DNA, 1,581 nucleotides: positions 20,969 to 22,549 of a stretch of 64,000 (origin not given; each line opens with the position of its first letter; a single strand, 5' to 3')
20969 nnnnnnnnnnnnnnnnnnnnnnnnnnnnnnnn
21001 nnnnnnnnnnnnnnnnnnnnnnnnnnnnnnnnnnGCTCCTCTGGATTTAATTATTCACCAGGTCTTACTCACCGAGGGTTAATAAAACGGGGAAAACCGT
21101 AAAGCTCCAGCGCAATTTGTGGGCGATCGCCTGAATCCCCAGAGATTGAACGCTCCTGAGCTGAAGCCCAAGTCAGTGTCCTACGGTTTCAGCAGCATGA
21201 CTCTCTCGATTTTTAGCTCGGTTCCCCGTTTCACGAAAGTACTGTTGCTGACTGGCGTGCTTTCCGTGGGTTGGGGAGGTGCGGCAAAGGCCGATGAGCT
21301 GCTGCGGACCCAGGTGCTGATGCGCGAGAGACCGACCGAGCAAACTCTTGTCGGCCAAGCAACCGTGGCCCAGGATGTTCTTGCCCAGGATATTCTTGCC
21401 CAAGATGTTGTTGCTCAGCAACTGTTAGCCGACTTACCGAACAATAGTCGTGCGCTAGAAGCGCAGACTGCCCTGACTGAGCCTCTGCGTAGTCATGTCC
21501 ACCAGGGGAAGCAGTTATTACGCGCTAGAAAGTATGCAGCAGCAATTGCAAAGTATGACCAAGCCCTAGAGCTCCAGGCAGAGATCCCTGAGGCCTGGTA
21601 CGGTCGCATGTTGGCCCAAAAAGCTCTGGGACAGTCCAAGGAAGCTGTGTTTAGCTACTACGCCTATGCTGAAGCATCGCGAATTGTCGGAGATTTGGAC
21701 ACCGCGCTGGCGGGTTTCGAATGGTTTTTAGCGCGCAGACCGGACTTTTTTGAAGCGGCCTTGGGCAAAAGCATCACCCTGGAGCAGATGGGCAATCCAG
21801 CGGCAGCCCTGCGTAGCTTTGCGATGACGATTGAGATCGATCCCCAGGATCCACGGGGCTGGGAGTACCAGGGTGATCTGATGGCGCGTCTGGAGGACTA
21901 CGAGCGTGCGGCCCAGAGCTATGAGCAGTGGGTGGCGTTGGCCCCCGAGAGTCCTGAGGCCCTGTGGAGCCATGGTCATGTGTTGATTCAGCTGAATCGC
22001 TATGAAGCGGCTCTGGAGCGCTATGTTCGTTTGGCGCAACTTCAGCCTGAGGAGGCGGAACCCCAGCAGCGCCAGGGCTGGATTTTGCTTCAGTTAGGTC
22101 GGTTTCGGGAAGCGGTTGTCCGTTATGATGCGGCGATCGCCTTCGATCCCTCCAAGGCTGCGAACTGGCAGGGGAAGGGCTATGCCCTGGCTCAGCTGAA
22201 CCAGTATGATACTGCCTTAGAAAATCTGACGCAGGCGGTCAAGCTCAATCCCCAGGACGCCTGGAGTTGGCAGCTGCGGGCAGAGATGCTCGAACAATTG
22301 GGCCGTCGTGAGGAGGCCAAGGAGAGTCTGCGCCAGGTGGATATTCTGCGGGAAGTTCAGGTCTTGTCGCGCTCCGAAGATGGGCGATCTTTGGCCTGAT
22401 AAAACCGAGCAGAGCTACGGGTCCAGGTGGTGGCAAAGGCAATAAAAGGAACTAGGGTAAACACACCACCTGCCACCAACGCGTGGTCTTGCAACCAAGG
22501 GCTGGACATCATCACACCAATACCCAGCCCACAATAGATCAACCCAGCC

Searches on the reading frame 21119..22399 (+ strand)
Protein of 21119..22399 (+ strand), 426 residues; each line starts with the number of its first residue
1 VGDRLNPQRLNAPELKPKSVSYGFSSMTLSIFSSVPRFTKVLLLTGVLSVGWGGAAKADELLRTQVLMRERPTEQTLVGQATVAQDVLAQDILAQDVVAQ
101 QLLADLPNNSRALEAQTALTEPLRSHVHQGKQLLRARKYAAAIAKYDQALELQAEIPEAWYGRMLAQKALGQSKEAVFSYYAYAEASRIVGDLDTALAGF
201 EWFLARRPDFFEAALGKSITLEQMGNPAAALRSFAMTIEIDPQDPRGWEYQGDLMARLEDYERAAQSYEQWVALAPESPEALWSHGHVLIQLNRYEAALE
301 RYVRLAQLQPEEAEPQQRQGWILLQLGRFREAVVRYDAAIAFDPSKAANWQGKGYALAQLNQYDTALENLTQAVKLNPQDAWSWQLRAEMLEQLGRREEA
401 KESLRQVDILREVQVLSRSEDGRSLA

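Call 3: search_protein_families(library=pfam, proteins=[window:21119-22399:+])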
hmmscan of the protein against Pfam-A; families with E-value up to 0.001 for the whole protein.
window:21119-22399:+ (426 aa): 18 families
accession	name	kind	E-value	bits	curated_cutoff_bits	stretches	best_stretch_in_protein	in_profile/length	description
PF13414.12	TPR_11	-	2e-26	91.8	26.8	2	354-395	1-42/42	TPR repeat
PF07719.23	TPR_2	-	7.9e-25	85.3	27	1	348-380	2-34/34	Tetratricopeptide repeat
PF13432.12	TPR_16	-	9.5e-23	80.7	32.7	5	221-279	7-65/65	Tetratricopeptide repeat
PF13181.12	TPR_8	-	8.3e-21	72.8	25.7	1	349-380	3-34/34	Tetratricopeptide repeat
PF13431.12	TPR_17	-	2.6e-20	71.4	24.4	0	371-401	3-33/34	Tetratricopeptide repeat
PF14559.12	TPR_19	-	6e-20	71.8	25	2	358-407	2-51/68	Tetratricopeptide repeat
PF00515.34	TPR_1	-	6.1e-20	70.6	27.8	1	350-380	4-34/34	Tetratricopeptide repeat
PF13428.12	TPR_14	-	1e-19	69.4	23.5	1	348-390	2-44/44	Tetratricopeptide repeat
PF13371.12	TPR_9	-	1.1e-17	64.2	35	3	323-380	5-62/73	Tetratricopeptide repeat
PF13424.12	TPR_12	-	2.1e-09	37.9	30.1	0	281-342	5-74/77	Tetratricopeptide repeat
PF12895.13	ANAPC3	-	2.5e-09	37.7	27.2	1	327-405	3-80/82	Anaphase-promoting complex, cyclosome, subunit 3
PF13176.12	TPR_7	-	2.7e-09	36.8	27.9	0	256-280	10-36/36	Tetratricopeptide repeat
PF23914.1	TPR_CcmH_CycH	-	1.5e-06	28.5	42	1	218-337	26-145/158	Cytochrome c-type biogenesis protein H TPR domain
PF13174.12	TPR_6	-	2.2e-06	28.4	26.3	0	354-379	7-32/33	Tetratricopeptide repeat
PF01239.28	PPTA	-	2.7e-05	24.1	29.5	0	363-394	1-32/32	Protein prenyltransferase alpha subunit repeat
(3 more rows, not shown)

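Call 4: search_protein_families(library=ncbifam, proteins=[window:21119-22399:+])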
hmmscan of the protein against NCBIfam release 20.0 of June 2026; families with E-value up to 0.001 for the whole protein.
window:21119-22399:+ (426 aa): 17 families
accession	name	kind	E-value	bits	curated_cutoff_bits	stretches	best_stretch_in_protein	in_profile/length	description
NF040959.1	MamA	equivalog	2.2e-26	92.6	200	2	305-408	97-200/204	magnetosome protein MamA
TIGR02552.1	LcrH_SycD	equivalog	2e-20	72.9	104.8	3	305-407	10-112/136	SycD/LcrH family type III secretion system chaperone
TIGR02917.1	PEP_TPR_lipo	equivalog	3.5e-19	68.2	312.2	1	170-407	118-355/899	XrtA/PEP-CTERM system TPR-repeat protein PrsT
TIGR02521.1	type_IV_pilW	equivalog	2e-17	63.5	154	2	224-348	44-170/234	type IV pilus biogenesis/stability protein PilW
NF052415.1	T3SS_chap_SctY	equivalog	4.8e-14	52.8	70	1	318-406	11-102/106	type III secretion apparatus assembly chaperone SctY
TIGR03939.1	PGA_TPR_OMP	equivalog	2.4e-10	39.3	366.65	2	181-293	90-202/800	poly-beta-1,6 N-acetyl-D-glucosamine export porin PgaA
NF033762.1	social_mot_Tgl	equivalog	3e-10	39.9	225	1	219-406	39-229/252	social motility TPR repeat lipoprotein Tgl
NF033920.0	C39_PA2778_fam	equivalog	2e-09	37.2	150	1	323-406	166-249/255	PA2778 family cysteine peptidase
NF011886.0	PRK15359.1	equivalog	2.5e-08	33.8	146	0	123-178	58-113/144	type III secretion system chaperone protein SscB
NF040561.1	PrimPol_Msp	equivalog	2.8e-08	32.8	200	1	225-317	5-89/515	CRISPR-associated primase-polymerase type A1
NF047371.1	FlcA_CTERM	equivalog_domain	4.1e-07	28.8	300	1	248-340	441-534/646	periplasmic flagellar collar protein FlcA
NF008391.2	PRK11189.1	equivalog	6e-07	29.2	250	0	320-405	72-157/297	lipoprotein NlpI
TIGR00990.1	3a0801s09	subfamily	6.1e-07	28.4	757.25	1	223-380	377-541/615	mitochondrial import receptor subunit TOM70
TIGR04510.1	mod_pep_cyc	subfamily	7.3e-07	28.1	400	1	181-400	402-618/814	putative peptide modification system cyclase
NF047558.1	TPR_END_plus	domain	9.7e-06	25.4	32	0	353-387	5-38/56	TPR end-of-group domain-containing protein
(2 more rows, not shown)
